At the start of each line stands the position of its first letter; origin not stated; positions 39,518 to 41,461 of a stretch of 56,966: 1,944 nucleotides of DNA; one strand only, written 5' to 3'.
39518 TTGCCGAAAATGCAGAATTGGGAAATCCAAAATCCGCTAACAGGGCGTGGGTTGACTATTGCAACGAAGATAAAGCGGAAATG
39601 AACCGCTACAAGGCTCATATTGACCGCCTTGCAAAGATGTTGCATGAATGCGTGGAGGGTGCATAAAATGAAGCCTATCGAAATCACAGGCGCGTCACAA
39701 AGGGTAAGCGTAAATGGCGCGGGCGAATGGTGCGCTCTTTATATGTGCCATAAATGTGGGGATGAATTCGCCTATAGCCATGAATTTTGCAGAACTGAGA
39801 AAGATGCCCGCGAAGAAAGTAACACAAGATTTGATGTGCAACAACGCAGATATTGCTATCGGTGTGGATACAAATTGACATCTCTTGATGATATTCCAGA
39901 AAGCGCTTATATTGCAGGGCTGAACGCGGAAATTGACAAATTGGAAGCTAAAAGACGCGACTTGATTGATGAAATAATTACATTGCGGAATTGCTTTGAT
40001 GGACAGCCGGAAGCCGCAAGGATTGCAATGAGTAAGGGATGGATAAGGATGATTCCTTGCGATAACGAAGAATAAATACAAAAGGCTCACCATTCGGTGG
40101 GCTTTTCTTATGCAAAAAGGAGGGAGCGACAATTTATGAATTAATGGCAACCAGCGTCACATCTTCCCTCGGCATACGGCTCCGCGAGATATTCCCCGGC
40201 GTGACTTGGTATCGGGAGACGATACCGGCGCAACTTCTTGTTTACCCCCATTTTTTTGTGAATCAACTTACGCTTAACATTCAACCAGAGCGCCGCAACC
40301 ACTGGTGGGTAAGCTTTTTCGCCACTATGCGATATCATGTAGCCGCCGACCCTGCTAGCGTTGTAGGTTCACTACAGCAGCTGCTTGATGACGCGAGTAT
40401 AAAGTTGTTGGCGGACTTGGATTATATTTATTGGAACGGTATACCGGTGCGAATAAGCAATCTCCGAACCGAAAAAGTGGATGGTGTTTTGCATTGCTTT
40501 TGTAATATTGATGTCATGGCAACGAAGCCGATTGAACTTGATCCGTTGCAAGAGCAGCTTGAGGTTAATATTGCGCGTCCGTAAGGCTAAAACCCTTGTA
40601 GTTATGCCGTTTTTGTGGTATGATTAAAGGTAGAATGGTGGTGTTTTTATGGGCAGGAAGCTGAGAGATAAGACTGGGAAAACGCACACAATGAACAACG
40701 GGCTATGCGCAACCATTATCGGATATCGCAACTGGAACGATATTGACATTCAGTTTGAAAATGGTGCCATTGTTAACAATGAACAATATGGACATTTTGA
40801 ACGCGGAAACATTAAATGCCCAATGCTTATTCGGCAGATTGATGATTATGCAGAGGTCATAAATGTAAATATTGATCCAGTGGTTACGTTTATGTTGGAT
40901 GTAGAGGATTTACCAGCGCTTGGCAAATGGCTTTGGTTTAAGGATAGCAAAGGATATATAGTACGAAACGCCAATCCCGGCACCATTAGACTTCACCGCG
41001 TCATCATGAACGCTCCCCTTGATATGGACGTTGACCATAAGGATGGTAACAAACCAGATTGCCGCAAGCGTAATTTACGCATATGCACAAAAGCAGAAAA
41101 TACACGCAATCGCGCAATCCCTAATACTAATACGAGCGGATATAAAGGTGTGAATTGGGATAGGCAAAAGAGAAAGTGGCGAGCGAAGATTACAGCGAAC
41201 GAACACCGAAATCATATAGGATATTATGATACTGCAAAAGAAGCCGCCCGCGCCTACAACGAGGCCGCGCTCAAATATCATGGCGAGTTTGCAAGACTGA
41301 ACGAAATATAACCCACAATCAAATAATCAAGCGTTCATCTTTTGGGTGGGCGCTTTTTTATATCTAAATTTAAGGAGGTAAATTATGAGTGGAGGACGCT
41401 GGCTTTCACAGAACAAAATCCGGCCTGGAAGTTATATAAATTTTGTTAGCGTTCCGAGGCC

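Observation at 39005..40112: Self-contained repressor/operator-controlled two-gene cassette inserted between head-tail adaptor and neck genes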

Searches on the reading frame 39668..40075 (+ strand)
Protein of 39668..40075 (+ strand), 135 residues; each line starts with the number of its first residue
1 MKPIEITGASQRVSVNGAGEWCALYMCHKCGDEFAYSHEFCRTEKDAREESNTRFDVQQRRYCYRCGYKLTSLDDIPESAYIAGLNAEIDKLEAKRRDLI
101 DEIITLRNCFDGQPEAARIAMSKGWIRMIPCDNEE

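Call 3: search_protein_families(library=pfam, proteins=[window:39668-40075:+], max_evalue=0.1)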
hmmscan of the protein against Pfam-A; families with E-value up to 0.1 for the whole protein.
window:39668-40075:+ (135 aa): 1 family
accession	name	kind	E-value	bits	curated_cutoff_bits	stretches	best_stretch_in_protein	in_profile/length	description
PF12773.13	DZR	-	0.0022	18.5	27.3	0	25-42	25-42/45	Double zinc ribbon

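Call 4: search_protein_families(library=phrogs, proteins=[window:39668-40075:+], max_evalue=0.1)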
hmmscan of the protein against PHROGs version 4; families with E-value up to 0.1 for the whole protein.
window:39668-40075:+ (135 aa): 2 families
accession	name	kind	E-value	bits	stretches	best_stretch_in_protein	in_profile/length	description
phrog_9414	-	unknown function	0.00027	21.9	1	47-101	13-65/71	-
phrog_10714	-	unknown function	0.014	16.6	0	52-72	80-101/109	-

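Call 10: find_related_loci(query=window:39668-40075:+, collection=viral_contigs, flank=6000)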
Query window:39668-40075:+ (135 aa) in viral_contigs; peptide patterns used: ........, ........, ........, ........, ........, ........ (x = any residue, [..] = any of these).
9 stretches matched a pattern, but none encodes a relative of the query by tblastn (E <= 1e-3).

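Call 14: find_homologous_proteins(query=window:39668-40075:+)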
Query window:39668-40075:+ (135 aa): 7 proteins with E <= 0.001 among 22 candidates.
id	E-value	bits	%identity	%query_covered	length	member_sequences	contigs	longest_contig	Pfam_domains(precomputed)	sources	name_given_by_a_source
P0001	1.2e-88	312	100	100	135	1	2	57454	-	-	-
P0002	3.4e-38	149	65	80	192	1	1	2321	-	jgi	-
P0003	5.2e-36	141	53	99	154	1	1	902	-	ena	-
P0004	1.0e-32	131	64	73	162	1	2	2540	-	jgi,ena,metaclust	metaclust:\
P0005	1.8e-26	111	55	78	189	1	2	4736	-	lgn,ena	-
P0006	2.9e-24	103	51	93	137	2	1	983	-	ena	-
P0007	3.7e-21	93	50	91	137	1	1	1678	-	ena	-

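Call 18: find_encoding_contigs(protein=P0005, flank=5000, max_places=3)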
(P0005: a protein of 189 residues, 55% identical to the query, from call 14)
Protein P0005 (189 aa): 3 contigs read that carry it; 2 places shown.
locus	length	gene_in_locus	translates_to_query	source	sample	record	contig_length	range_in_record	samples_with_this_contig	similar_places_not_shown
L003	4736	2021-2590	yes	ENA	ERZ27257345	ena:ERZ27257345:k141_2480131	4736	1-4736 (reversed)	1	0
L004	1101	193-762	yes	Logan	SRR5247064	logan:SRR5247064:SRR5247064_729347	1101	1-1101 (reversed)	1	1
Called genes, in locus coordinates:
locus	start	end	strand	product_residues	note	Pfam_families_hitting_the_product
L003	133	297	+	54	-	-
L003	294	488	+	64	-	-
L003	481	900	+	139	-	PF24240:DUF7448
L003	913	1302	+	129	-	PF07505:DUF5131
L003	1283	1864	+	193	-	-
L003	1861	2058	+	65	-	-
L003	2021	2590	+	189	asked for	-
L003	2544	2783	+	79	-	-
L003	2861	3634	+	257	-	-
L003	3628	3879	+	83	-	-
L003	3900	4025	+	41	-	-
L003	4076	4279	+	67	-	-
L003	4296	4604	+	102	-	PF14386:DUF4417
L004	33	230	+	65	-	-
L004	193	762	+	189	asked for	-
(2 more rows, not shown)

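Call 22: find_encoding_contigs(protein=P0002, flank=3000, max_places=2)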
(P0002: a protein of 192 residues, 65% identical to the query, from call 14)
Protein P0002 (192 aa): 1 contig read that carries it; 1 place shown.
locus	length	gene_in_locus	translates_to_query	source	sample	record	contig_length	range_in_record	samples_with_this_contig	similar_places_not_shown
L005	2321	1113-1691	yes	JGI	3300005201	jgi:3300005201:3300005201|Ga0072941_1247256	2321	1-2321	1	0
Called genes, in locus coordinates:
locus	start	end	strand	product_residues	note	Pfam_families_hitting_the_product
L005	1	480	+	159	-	?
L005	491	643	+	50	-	-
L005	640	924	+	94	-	-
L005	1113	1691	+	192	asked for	-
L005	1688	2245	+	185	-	-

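Call 23: find_encoding_contigs(protein=P0004, flank=3000, max_places=2)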
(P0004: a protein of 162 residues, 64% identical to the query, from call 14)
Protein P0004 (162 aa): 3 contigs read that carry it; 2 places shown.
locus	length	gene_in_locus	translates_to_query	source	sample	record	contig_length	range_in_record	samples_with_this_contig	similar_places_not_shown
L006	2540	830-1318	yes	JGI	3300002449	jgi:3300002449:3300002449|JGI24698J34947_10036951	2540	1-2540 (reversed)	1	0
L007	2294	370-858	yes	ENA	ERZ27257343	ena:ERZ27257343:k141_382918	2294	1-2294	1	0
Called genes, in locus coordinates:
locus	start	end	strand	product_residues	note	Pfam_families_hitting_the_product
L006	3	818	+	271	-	?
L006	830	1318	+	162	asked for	-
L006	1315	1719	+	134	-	-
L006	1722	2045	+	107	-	-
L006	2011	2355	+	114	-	-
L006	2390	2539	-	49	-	?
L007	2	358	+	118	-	?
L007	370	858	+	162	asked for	-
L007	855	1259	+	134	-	-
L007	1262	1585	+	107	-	-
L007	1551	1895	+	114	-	-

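Call 38: search_protein_families(library=padloc, proteins=[window:39668-40075:+], max_evalue=0.01)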
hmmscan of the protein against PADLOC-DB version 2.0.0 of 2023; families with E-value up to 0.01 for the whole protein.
window:39668-40075:+ (135 aa): 0 families

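Call 42: predict_structure(alignment_id=A1)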
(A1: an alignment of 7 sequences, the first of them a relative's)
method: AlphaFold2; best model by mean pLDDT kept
length: 135 residues; sequences in the alignment: 7
mean_pLDDT: 78.9   pTM: 0.53
mean pLDDT of the five models: 78.9, 78.6, 76.9, 76.7, 76.4
residues with pLDDT >= 90: 37; 70-90: 62; 50-70: 30; < 50: 6
segments of 3 or more residues with pLDDT < 50: 133-135
pLDDT, mean of each block of 10 residues (from residue 1): 76 94 92 87 94 79 80 69 75 89 77 66 65 44
secondary structure, 60 per line:
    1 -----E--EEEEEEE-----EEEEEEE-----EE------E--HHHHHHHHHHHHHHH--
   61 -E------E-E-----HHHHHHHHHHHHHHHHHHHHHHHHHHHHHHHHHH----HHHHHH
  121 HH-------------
elements in order: E9-15 E21-27 H44-58 H77-110 H115-122

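Call 45: fold_search(model_id=the predicted structure, library=pdb)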
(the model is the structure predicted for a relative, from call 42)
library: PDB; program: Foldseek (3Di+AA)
matches with E <= 10: 500; with E <= 0.001: 0
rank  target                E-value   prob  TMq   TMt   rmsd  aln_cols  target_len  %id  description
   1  6q2z_MODEL_1_A        3.5e-02  1.00  0.31  0.64   2.1        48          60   19  NMR solution structure of the HVO_2922 protein from Haloferax volcanii (released 2019-06-12)
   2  9rsc_Y                2.4e-01  0.13  0.14  0.15   7.3        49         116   20  Ternary complex of an improved charged molecular glue degrader ZZ2-SO2H, BRD4(BD1) neosubstrate, and the CTLH E3 ligas (released 2026-04-08)
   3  8qbn_Y                3.1e-01  0.12  0.14  0.15   7.5        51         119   20  Structure of the non-canonical CTLH E3 substrate receptor WDR26 bound to YPEL5 (released 2024-05-15)
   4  1e5w                  4.6e-01  0.35  0.32  0.14  13.0       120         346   14  Structure of isolated FERM domain and first long helix of moesin (released 2001-06-27)
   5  9rsd_Y                5.2e-01  0.10  0.14  0.16   7.2        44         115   16  Ternary complex of a charged molecular glue degrader ZZ1-SO2H, BRD4(BD1) neosubstrate, and the CTLH E3 ligase receptor (released 2026-04-08)
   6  8ovj_Z                6.7e-01  0.14  0.20  0.19  14.8       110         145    9  CRYO-EM STRUCTURE OF LEISHMANIA MAJOR 80S RIBOSOME : PARENTAL STRAIN (released 2024-05-08)
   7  7sfz_A                7.1e-01  0.09  0.16  0.19   6.9        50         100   16  Crystal structure of Mis18a-yippee domain (released 2022-10-26)
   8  7zj1_B                7.6e-01  0.15  0.22  0.31   4.9        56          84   14  Crystal structure of ADAR1-dsRBD3 dimer (released 2023-10-25)
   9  6k0b_G                7.6e-01  0.13  0.16  0.18  11.3        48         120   12  cryo-EM structure of archaeal Ribonuclease P with mature tRNA (released 2019-06-19)
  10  6k0a_G                9.1e-01  0.13  0.15  0.17  11.7        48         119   12  cryo-EM structure of an archaeal Ribonuclease P (released 2019-06-19)
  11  7oba_I                1.0e+00  0.20  0.16  0.19   2.8        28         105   11  Cryo-EM structure of human RNA Polymerase I in complex with RRN3 (released 2021-12-08)
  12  9cpa_h                1.0e+00  0.16  0.30  0.06  15.3       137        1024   12  Structure of a Mammalian DHX29-bound 43S Pre-initiation Complex (released 2025-07-23)
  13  8dgi_N                1.2e+00  0.18  0.24  0.28   5.3        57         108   16  Structural Basis of MicroRNA Biogenesis by Dicer-1 and Its Partner Protein Loqs-PB - complex Ia (released 2022-11-16)
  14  5t2a_a                1.2e+00  0.11  0.20  0.19  15.2       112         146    9  CryoEM structure of the Leishmania donovani 80S ribosome at 2.9 Angstrom resolution (released 2017-01-25)
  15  6az3_Z                1.2e+00  0.10  0.20  0.19  15.1       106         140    9  Cryo-EM structure of of the large subunit of Leishmania ribosome bound to paromomycin (released 2017-12-06)
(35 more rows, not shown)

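Call 51: find_encoding_contigs(protein=P0001, flank=8000, max_places=5)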
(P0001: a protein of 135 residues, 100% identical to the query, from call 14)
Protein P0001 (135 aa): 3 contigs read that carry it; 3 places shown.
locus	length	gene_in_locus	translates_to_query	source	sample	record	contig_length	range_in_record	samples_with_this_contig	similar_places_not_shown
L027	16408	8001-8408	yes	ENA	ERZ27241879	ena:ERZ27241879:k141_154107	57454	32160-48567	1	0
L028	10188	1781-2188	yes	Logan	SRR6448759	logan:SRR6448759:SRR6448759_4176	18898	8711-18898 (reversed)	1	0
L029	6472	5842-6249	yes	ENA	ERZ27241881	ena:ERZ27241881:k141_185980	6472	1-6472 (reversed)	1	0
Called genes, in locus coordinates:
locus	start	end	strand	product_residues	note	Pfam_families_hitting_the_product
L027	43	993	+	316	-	PF04233:Phage_Mu_F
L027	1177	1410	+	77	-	PF23895:Phage_zn_bind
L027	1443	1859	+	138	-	PF04883:HK97-gp10_like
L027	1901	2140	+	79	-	-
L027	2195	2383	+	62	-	-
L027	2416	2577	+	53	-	-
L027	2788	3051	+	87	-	-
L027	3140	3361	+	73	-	-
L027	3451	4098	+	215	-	-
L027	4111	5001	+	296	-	-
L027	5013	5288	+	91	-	-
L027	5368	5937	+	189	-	PF17720:RLIG1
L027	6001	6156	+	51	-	-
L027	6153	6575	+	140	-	-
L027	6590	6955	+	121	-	PF05135:Phage_connect_1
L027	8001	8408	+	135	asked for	-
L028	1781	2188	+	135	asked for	-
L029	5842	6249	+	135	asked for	-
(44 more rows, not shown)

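Call 52: fold_search(model_id=the predicted structure, library=viral)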
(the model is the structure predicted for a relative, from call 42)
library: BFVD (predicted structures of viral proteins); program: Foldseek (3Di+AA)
matches with E <= 10: 1131; with E <= 0.001: 0
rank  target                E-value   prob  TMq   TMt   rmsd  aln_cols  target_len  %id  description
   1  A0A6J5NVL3            7.1e-03  1.00  0.33  0.58   2.6        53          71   17  DUF1508 domain-containing protein [uncultured Caudovirales phage]
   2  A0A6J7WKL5            4.7e-02  0.98  0.33  0.56   4.1        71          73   18  Anti_R_Lar, restriction alleviation protein, Lar family [uncultured Caudovirales phage]
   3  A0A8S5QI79            5.0e-02  0.85  0.25  0.41   4.5        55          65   20  Restriction alleviation protein [Siphoviridae sp. cteHV32]
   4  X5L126                6.5e-02  0.38  0.26  0.21  13.0       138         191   16  Uncharacterized protein [Pseudomonas phage vB_PaeP_C2-10_Ab09]
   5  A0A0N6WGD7            6.9e-02  0.66  0.29  0.25  11.8       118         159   13  Putative tail component K-like protein [Salmonella phage 35]
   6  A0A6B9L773            7.3e-02  0.92  0.28  0.30   7.5        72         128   14  Uncharacterized protein [Mycobacterium phage Onyinye]
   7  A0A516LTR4            8.8e-02  0.60  0.33  0.23  14.9       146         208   14  (no name in the UniProt tables at hand)
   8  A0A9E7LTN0            8.8e-02  0.33  0.22  0.18  15.1        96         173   16  (no name in the UniProt tables at hand)
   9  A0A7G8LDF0            1.0e-01  0.28  0.20  0.20  10.9       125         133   17  (no name in the UniProt tables at hand)
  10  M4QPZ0                1.1e-01  0.60  0.24  0.29  12.7       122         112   13  (no name in the UniProt tables at hand)
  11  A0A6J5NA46            1.3e-01  0.98  0.25  0.46   2.9        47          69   23  Restriction alleviation protein, Lar family [uncultured Caudovirales phage]
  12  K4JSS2                1.3e-01  0.44  0.23  0.36   6.8        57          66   16  Uncharacterized protein [Caulobacter phage CcrSwift]
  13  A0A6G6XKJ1            1.3e-01  0.28  0.24  0.24  16.8       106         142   15  Uncharacterized protein [Arthrobacter phage DrSierra]
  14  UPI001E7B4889         1.6e-01  0.44  0.27  0.32  14.5       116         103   15  (no name look-up for this kind of identifier)
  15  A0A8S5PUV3            1.7e-01  0.35  0.25  0.13   8.8       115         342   19  Uncharacterized protein [Siphoviridae sp. ct9GL2]
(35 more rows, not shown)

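Call 54: find_related_loci(query=A1, collection=genome_contigs, flank=6000)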
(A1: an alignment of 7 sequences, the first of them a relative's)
Query A1 (135 aa) in genome_contigs; peptide patterns used: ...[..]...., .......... (x = any residue, [..] = any of these).
128 stretches matched a pattern; 1 encode a relative of the query (tblastn E <= 1e-3); 1 distinct loci.
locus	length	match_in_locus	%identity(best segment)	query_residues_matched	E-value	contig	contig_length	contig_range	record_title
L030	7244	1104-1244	36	61-104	4e-6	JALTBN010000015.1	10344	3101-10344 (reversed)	MAG: Thermococcus sp. isolate S013_maxbin2_scaf2bin.030 S013_NODE_1507_length_10344_cov_14.808554, whole genome shotgun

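Call 55: find_related_loci(query=A1, collection=metagenome_contigs, flank=6000)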
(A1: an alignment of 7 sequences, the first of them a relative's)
Query A1 (135 aa) in metagenome_contigs; peptide patterns used: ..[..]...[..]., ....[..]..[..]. (x = any residue, [..] = any of these).
223 stretches matched a pattern; 4 encode a relative of the query (tblastn E <= 1e-3); 4 distinct loci.
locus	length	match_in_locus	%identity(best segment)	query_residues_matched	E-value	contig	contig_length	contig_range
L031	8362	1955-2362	55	1-134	2e-47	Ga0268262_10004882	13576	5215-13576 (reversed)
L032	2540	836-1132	64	2-100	3e-39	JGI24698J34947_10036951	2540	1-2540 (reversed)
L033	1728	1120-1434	57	4-107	6e-33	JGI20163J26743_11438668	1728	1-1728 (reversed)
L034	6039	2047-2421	50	1-129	1e-29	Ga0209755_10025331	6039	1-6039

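Call 59: search_protein_representatives(alignment_id=A1)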
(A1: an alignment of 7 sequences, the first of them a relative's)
Query: 7 sequences, 148 profile positions. Proteins with E-value up to 0.001 (for the whole library): 20; up to 1e-10: 17; up to 1e-30: 14. The best 20 are listed.
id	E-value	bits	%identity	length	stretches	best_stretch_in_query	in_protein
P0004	2.7e-63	228.7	-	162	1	1-147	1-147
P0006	5.0e-60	218.1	-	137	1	1-147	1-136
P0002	8.8e-60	217.3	-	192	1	1-136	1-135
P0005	1.3e-56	207.0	-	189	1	4-147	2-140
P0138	1.1e-46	174.8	-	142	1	2-141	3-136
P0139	1.3e-45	171.3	-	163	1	1-119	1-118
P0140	2.0e-40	154.5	-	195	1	3-119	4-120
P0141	4.7e-40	153.3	-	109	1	1-106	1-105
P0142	2.7e-39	150.8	-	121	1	5-103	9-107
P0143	1.8e-38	148.1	-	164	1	1-116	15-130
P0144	9.8e-36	139.3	-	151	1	1-117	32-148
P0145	1.0e-34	136.0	-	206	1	1-131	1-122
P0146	2.9e-34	134.5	-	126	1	26-115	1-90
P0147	3.3e-31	124.6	-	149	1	6-119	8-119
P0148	1.1e-28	116.4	-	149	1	5-115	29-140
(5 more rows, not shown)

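Call 76: search_solved_structures(query=A1, max_evalue=10)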
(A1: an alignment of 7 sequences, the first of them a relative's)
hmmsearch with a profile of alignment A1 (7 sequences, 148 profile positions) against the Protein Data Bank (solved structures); distinct sequences matched with E-value up to 10: 18.
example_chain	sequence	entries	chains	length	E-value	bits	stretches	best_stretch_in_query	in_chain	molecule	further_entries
8x7t_D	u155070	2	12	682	0.2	14.9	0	3-37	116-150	mini-chromosome maintenance complex 3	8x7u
1mey_C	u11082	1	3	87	0.25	14.6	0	16-44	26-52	CONSENSUS ZINC FINGER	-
7o97_A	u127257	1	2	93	0.25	14.6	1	71-112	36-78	hypothetical protein UY81_C0065G0003 from Candidatus Giovannonibacteria bacterium converte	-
2em6_A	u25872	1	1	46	0.27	14.5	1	18-43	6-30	Zinc finger protein 224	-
7mc1_A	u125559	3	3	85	0.49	13.6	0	25-40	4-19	Isoform 2 of Zinc finger and BTB domain-containing protein 17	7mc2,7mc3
5apz_A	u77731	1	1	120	0.54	13.5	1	70-115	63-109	GENERAL CONTROL PROTEIN GCN4, NOR1 TCAR0761, GENERAL CONTROL PROTEIN GCN4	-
2oqq_A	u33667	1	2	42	0.66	13.2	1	79-115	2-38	Transcription factor HY5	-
2emy_A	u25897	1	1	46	0.75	13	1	18-39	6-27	Zinc finger protein 268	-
6vzf_A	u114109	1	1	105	1.5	12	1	78-144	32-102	Autophagy-related protein 11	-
9tlt_A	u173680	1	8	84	2.5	11.3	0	75-114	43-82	Sc-apCC-2-KLHL20-4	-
7o92_A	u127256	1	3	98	2.7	11.2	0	77-114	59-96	hypothetical protein UY81_C0065G0003 residues 18-54 from Candidatus Giovannonibacteria bac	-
3mao_A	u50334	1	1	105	3.2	11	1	24-41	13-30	Methionine-R-sulfoxide reductase B1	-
6r17_A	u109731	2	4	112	3.4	10.9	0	81-116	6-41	Synaptonemal complex central element protein 2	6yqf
1x62_A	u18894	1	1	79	3.6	10.8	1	23-50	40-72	C-terminal LIM domain protein 1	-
1rxr_A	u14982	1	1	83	4.1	10.7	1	17-69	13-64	RETINOIC ACID RECEPTOR-ALPHA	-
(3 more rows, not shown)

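Call 80: search_protein_families(library=pfam, proteins=[L031:1137-1346:+], max_evalue=0.01)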
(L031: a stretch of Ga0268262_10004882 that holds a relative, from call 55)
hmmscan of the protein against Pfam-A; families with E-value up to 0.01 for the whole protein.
L031:1137-1346:+ (69 aa): 1 family
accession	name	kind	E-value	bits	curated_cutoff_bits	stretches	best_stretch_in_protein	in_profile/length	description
PF14354.12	Lar_restr_allev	-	4.8e-14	52.8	28.6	1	7-62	1-57/58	Restriction alleviation protein Lar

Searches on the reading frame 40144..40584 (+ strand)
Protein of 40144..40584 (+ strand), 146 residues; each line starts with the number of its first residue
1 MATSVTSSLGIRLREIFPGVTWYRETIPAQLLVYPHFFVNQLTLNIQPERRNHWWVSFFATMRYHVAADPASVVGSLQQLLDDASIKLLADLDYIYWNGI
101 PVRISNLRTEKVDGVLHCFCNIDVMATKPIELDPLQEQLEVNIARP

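Call 3: search_protein_families(library=pfam, proteins=[window:40144-40584:+], max_evalue=0.1)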
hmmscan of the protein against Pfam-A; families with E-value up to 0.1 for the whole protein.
window:40144-40584:+ (146 aa): 1 family
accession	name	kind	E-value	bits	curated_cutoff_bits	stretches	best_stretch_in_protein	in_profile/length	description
PF20765.3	Phage_tail_terminator_8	-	1.8e-09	38.5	24.2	1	12-130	9-120/124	Phage tail terminator protein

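Call 4: search_protein_families(library=phrogs, proteins=[window:40144-40584:+], max_evalue=0.1)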
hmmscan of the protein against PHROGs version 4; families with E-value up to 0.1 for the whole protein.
window:40144-40584:+ (146 aa): 2 families
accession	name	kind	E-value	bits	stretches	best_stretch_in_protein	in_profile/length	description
phrog_525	-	unknown function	1.1e-12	49.3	1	4-143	6-138/142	-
phrog_12483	-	unknown function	0.00024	22.3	1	87-137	4-54/68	-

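Call 26: find_related_loci(query=window:40144-40584:+, collection=viral_contigs, flank=5000)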
Query window:40144-40584:+ (146 aa) in viral_contigs; peptide patterns used: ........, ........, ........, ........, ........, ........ (x = any residue, [..] = any of these).
30 stretches matched a pattern; 10 encode a relative of the query (tblastn E <= 1e-3); 10 distinct loci.
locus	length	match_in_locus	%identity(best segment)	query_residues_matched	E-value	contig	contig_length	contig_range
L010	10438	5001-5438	94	1-146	2e-93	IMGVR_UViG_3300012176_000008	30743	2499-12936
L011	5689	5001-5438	92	1-146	1e-92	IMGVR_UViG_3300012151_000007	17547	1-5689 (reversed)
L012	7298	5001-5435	92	1-145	1e-92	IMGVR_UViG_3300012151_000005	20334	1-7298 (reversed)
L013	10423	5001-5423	91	1-142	5e-86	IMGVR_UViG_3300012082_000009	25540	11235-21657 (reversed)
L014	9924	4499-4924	73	1-143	6e-69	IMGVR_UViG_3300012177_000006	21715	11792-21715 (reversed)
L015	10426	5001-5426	73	1-143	6e-69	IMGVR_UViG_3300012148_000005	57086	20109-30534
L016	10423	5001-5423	73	2-143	1e-67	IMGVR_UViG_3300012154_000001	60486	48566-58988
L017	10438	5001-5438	92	1-146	1e-92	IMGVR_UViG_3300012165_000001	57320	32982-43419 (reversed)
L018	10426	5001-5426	71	1-143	1e-65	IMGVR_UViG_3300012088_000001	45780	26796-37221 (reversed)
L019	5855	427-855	71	2-145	1e-65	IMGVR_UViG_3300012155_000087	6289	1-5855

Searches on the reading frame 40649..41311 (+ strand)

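Call 3: search_protein_families(library=pfam, proteins=[window:40649-41311:+], max_evalue=0.1)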
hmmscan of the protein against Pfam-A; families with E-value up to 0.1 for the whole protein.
window:40649-41311:+ (220 aa): 3 families
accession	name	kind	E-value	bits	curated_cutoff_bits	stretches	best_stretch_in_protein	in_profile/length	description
PF00847.26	AP2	-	2.6e-08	34.5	33.3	1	163-212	1-53/54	AP2 domain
PF13392.12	HNH_3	-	4.4e-08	33.1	24.8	1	123-153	16-46/46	HNH endonuclease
PF11515.14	Cul7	-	0.022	15.5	25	1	43-94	6-58/78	Mouse development and cellular proliferation protein Cullin-7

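Call 4: search_protein_families(library=phrogs, proteins=[window:40649-41311:+], max_evalue=0.1)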
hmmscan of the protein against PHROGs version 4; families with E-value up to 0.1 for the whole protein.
window:40649-41311:+ (220 aa): 22 families
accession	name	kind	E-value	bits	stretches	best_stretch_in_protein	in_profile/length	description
phrog_99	-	DNA, RNA and nucleotide metabolism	1.8e-42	147.4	1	98-219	145-268/383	HNH endonuclease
phrog_4578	-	DNA, RNA and nucleotide metabolism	3.2e-28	99.2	1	122-218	26-122/130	HNH endonuclease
phrog_374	-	DNA, RNA and nucleotide metabolism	5e-19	69.5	1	125-217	323-413/617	HNH endonuclease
phrog_3593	-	DNA, RNA and nucleotide metabolism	1.2e-17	65.3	1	96-212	76-198/210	HNH endonuclease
phrog_36769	-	unknown function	2e-10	41.6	1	105-205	234-342/367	-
phrog_13470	-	DNA, RNA and nucleotide metabolism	3.6e-10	41.2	1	147-213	79-145/152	HNH endonuclease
phrog_59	-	DNA, RNA and nucleotide metabolism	1.4e-09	38.8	1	101-204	174-257/423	HNH endonuclease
phrog_953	-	DNA, RNA and nucleotide metabolism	9.4e-09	36.1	1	151-215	301-366/420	HNH endonuclease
phrog_959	-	DNA, RNA and nucleotide metabolism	5.1e-07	30.5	1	101-179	42-128/138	HNH endonuclease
phrog_35306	-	unknown function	1.3e-06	29.6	1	159-203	25-69/90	-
phrog_24751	-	DNA, RNA and nucleotide metabolism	1.8e-05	25.9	1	162-207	8-53/65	HNH endonuclease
phrog_37010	-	unknown function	0.00013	22.6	1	78-207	120-236/264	-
phrog_10730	-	DNA, RNA and nucleotide metabolism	0.0028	18.4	1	127-189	113-177/234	HNH endonuclease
phrog_33760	-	DNA, RNA and nucleotide metabolism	0.0063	17.6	1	166-215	2-51/58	HNH endonuclease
phrog_10822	-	DNA, RNA and nucleotide metabolism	0.02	15.5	1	120-165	113-159/245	HNH endonuclease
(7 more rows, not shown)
